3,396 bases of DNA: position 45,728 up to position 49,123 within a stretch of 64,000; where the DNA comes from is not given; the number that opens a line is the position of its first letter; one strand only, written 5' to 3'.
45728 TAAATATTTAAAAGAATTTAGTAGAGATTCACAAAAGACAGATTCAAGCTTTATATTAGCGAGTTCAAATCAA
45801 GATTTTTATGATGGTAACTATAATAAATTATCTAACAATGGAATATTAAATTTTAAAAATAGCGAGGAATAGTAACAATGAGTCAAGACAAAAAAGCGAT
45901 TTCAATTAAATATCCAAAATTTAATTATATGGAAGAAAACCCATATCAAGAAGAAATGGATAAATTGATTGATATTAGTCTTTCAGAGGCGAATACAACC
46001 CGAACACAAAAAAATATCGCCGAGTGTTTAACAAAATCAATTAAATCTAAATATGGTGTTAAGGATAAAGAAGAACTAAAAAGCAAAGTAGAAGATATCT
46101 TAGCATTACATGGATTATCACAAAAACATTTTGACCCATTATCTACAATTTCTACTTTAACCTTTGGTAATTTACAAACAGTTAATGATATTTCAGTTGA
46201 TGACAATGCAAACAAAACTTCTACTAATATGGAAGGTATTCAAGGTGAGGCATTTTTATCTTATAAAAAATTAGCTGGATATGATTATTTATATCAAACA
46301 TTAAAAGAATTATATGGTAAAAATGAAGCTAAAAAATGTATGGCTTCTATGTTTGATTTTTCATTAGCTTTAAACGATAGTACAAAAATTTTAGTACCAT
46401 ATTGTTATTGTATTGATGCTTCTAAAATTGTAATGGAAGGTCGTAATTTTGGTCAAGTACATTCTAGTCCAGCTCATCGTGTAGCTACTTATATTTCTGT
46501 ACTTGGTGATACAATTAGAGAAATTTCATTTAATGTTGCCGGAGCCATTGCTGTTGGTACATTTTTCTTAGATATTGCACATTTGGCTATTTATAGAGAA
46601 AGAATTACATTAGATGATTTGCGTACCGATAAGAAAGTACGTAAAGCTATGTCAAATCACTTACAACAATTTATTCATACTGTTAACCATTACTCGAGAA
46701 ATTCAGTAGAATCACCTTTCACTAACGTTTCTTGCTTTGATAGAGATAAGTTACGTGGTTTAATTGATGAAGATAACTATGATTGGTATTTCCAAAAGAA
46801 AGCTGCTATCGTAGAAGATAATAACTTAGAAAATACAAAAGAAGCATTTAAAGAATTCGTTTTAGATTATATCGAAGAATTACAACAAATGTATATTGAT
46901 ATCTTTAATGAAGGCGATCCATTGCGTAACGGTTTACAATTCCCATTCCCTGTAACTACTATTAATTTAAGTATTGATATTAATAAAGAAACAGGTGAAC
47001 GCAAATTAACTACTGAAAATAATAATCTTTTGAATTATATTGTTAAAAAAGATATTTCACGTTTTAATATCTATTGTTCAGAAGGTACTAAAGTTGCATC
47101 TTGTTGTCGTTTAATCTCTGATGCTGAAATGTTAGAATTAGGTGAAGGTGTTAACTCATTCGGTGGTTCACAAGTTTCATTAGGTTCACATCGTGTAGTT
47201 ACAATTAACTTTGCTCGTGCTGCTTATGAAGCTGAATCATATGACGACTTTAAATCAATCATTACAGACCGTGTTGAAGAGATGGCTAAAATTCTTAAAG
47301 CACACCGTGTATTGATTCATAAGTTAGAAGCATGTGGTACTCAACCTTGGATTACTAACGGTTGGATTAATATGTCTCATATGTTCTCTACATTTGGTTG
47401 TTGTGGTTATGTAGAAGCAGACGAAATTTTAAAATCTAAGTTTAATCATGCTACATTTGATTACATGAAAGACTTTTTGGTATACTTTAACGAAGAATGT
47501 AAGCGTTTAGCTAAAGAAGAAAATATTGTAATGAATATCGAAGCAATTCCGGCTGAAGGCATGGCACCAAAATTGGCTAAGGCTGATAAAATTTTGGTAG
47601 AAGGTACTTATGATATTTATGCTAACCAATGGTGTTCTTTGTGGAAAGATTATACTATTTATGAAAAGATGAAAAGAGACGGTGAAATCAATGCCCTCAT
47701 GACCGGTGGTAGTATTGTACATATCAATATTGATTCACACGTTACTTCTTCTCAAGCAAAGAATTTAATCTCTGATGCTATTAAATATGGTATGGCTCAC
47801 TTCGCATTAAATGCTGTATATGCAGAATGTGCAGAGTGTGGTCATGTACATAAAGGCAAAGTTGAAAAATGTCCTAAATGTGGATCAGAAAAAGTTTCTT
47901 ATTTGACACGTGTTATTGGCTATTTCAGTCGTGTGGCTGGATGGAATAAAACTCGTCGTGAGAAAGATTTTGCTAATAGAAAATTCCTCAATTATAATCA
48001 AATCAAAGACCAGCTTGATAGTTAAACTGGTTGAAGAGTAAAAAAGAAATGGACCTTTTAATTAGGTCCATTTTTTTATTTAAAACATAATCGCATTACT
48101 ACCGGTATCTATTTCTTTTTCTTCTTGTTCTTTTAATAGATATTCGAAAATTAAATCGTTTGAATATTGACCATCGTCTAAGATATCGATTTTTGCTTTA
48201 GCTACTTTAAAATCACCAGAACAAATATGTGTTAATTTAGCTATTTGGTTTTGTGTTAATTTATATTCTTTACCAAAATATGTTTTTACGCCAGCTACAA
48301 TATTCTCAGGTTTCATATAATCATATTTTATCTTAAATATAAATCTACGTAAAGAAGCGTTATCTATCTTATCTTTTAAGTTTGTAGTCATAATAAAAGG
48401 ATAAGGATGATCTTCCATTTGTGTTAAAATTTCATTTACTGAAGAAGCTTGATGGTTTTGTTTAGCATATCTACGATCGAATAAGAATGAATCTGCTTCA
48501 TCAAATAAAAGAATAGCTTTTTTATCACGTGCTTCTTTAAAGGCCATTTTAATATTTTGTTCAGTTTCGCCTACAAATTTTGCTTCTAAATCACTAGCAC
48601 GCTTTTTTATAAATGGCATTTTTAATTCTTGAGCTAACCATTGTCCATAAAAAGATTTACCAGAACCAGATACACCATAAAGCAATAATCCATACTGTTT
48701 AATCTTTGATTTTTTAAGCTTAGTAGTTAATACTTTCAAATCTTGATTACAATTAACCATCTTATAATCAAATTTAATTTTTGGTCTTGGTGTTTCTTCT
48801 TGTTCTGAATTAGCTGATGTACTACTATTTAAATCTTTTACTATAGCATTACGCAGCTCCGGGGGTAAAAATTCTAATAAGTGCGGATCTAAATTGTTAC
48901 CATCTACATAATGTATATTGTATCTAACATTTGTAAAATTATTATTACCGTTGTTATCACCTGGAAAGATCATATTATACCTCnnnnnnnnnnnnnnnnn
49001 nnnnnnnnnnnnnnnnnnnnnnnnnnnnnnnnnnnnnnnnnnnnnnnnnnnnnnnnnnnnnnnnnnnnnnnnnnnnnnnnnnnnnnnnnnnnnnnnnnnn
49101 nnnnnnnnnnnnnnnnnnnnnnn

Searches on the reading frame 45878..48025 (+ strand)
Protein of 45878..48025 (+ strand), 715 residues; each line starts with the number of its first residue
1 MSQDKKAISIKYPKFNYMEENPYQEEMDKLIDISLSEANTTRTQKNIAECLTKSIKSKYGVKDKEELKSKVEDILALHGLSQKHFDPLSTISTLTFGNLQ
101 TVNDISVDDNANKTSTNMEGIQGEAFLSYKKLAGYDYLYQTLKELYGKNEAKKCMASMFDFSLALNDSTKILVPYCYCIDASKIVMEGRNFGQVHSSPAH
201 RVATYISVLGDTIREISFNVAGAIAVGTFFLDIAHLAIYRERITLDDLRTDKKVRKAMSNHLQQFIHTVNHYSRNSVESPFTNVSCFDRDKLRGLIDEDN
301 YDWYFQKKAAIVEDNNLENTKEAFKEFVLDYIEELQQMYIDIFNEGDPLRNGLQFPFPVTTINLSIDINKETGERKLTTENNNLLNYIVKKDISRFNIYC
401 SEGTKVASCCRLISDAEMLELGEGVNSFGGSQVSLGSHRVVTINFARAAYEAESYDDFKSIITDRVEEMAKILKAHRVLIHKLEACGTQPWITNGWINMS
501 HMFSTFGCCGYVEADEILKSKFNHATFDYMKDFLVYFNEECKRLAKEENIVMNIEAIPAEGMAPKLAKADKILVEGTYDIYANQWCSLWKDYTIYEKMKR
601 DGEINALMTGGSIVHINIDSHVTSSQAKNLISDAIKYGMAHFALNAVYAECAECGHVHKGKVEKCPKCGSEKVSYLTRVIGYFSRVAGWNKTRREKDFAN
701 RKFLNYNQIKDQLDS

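Call 26: search_dna_similar(query=window:45878-48025:+, collection=phages, mode=protein, max_rows=15)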
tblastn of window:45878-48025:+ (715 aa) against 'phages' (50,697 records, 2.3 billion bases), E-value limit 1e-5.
Records with a match: 309; places in all: 309; records where one place covers at least 80% of the query: 26.
Best place of each record, by identity: <60% 309.
By first word of the organism name: Escherichia 109; Salmonella 57; Shigella 19; Prevotella 15; Bacteriophage 12; Clostridium 11; Citrobacter 11; Felixounavirus 10; Enterobacteria 9; Aeromonas 7; and 19 more.
By host as written in the record: - 46; Escherichia coli 32; Prevotella sp. 15; Escherichia coli K-12 MG1655 13; Escherichia coli O157:H7 12; Shigella flexneri 9; Citrobacter freundii 8; Salmonella enterica 7; and 98 more.
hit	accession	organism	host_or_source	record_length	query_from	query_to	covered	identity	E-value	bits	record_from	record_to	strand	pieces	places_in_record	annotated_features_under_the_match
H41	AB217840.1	Clostridium botulinum D phage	-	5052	46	707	93%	27.3%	4e-26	205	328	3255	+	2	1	putative anaerobic ribonucleotide reductase large subunit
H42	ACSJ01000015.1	Clostridium phage D-1873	Clostridium botulinum D str. 1873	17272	46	707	93%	27.3%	5e-26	205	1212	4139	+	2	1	anaerobic ribonucleoside-triphosphate reductase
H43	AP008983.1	Clostridium phage c-st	Clostridium botulinum type C strain ...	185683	46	707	93%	27.3%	7e-26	205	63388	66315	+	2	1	putative anaerobic ribonucleotide reductase-related protein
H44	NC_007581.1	Clostridium phage c-st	Clostridium botulinum type C strain ...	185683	46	707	93%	27.3%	7e-26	205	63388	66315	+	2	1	anaerobic ribonucleoside reductase large subunit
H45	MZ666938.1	Desulfovibrio phage ProddE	Desulfovibrio desulfuricans strain ...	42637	104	705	84%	27.5%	5e-49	192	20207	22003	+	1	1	anaerobic ribonucleoside-triphosphate reductase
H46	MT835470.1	Bacteriophage sp.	human fecal samples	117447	108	703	83%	27.3%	1e-47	188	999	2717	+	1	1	record has no annotation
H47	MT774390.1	uncultured phage cr85_1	human feces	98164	107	694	82%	26.3%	2e-42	172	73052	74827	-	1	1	putative anaerobic ribonucleoside triphosphate reductase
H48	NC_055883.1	uncultured phage cr85_1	human feces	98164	107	694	82%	26.3%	2e-42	172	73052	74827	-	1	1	anaerobic ribonucleoside reductase large subunit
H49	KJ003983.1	IAS virus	Homo sapiens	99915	107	693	82%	26.1%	6e-37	155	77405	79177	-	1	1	record has no annotation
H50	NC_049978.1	IAS virus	Homo sapiens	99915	107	693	82%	26.1%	6e-37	155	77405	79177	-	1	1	anaerobic ribonucleoside reductase large subunit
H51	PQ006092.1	bajarodcaudo virus 1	Chaetodipus spinatus feces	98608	65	707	90%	23.8%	1e-39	163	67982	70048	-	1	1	putative anaerobic ribonucleoside triphosphate reductase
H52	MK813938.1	Aeromonas phage 2L372X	Aeromonas hydrophila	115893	108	697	83%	25.9%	6e-36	152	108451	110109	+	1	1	2L372X_198: anaerobic ribonucleoside triphosphate reductase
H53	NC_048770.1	Aeromonas phage 2L372X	Aeromonas hydrophila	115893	108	697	83%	25.9%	6e-36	152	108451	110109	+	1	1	2L372X_198: anaerobic ribonucleoside reductase large subunit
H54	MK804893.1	Aeromonas phage 2L372D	Aeromonas hydrophila;Aeromonas ...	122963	108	697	83%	25.9%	6e-36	152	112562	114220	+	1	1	anaerobic ribonucleoside triphosphate reductase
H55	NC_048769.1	Aeromonas phage 2L372D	Aeromonas hydrophila;Aeromonas ...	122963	108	697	83%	25.9%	6e-36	152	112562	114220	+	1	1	anaerobic ribonucleoside reductase large subunit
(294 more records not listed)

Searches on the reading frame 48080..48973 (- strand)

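Call 5: search_protein_families(library=pfam, proteins=[window:48080-48973:-], max_evalue=0.01)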
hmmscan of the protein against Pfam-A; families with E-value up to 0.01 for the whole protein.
window:48080-48973:- (297 aa): 5 families
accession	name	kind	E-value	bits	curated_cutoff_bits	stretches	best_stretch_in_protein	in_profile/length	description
PF00004.35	AAA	-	1.3e-24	87.6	21.2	1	96-216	1-128/131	ATPase family associated with various cellular activities (AAA)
PF13401.12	AAA_22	-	0.0018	19.1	27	0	95-122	7-37/130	AAA domain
PF06574.18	FAD_syn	-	0.0034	17.7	27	1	146-257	34-143/158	FAD synthetase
PF05707.18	Zot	-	0.0058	16.6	20.3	1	134-259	62-184/197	Zonular occludens toxin (Zot)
PF01202.28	SKI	-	0.0074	16.9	22.1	0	103-145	2-39/159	Shikimate kinase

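Call 60: search_protein_families(library=ncbifam, proteins=[window:48080-48973:-], max_evalue=0.01)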
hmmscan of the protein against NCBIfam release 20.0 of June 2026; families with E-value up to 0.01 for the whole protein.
window:48080-48973:- (297 aa): 21 families
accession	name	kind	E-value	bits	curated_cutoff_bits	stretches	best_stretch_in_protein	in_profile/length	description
NF042959.1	IteA_antiphage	equivalog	1.1e-15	57.7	510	1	86-253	117-287/367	anti-phage ATPase IteA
TIGR01243.1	CDC48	subfamily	6.2e-12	44.6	802.65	1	94-210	488-610/733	CDC48 family AAA ATPase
NF041006.2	cell_div_CdvC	equivalog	1e-11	44.4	650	1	95-253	136-305/370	cell division protein CdvC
NF003069.1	PRK03992.1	subfamily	2.5e-11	43.4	500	1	95-186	167-258/379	proteasome-activating nucleotidase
NF003229.0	PRK04195.1-5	equivalog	8.7e-11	41.2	280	1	86-256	37-202/413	replication factor C large subunit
TIGR01242.2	TIGR01242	subfamily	4e-10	39.2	500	1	95-186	150-241/362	proteasome-activating nucleotidase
NF047747.1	PrtsmActNtasePan2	equivalog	6.3e-09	35.5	700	1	95-210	187-310/397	proteasome-activating nucleotidase Pan2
NF047748.1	PrtsmActNtasePan1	equivalog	1.3e-08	34.3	750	1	94-214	183-311/405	proteasome-activating nucleotidase Pan1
TIGR03689.1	pup_AAA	equivalog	4e-07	29.1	504.75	1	94-170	217-308/512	proteasome ATPase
TIGR01241.2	FtsH_fam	equivalog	5e-06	25.6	600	1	95-209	197-319/598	ATP-dependent zinc metalloprotease FtsH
NF003745.1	PRK05342.1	equivalog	1.2e-05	24.3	359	1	70-144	91-161/418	ATP-dependent Clp protease ATP-binding subunit ClpX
NF008004.0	PRK10733.1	equivalog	1.7e-05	23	1008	1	90-210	183-310/644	ATP-dependent zinc metalloprotease FtsH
TIGR00382.1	clpX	equivalog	2.2e-05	23.6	370.75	1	89-147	113-172/414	ATP-dependent protease ATP-binding subunit ClpX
NF004162.0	PRK05627.1-5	equivalog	3.3e-05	23.4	241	1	162-257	54-146/304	bifunctional riboflavin kinase/FAD synthetase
TIGR03922.1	T7SS_EccA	equivalog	3.7e-05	22.5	466.65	1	124-236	350-467/557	type VII secretion AAA-ATPase EccA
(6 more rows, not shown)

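Call 61: search_protein_families(library=phrogs, proteins=[window:48080-48973:-], max_evalue=0.001)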
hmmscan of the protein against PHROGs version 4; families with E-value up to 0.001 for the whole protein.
window:48080-48973:- (297 aa): 13 families
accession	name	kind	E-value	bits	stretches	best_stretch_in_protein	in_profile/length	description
phrog_10401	-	other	9.9e-52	177.5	1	57-255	427-628/667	ATPase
phrog_3757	-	unknown function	4.1e-31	109.7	1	85-253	117-290/367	-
phrog_9172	-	unknown function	3.6e-22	79.9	1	79-237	93-262/509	-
phrog_168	-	DNA, RNA and nucleotide metabolism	4.3e-09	37.5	1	85-240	36-183/314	clamp loader of DNA polymerase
phrog_8638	-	unknown function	4.5e-09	36.4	1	95-209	307-426/568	-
phrog_29662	-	other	1e-07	32.1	1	77-223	333-476/548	ATP-dependent protease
phrog_11838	-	DNA, RNA and nucleotide metabolism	2.3e-07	31.4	1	92-229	39-168/420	clamp loader of DNA polymerase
phrog_4339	-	unknown function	4e-07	30.5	0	133-199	336-404/552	-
phrog_3277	-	DNA, RNA and nucleotide metabolism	9.2e-06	26.6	1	90-201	7-121/168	DnaC-like helicase loader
phrog_30773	-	unknown function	9.9e-06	25.1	1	94-210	197-322/666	-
phrog_249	-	moron, auxiliary metabolic gene and host takeover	1.3e-05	25.7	0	63-123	95-157/380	porphyrin biosynthesis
phrog_7485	-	unknown function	6.7e-05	23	0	95-235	229-377/430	-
phrog_5534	-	unknown function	9.1e-05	22.8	1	96-187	30-125/273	-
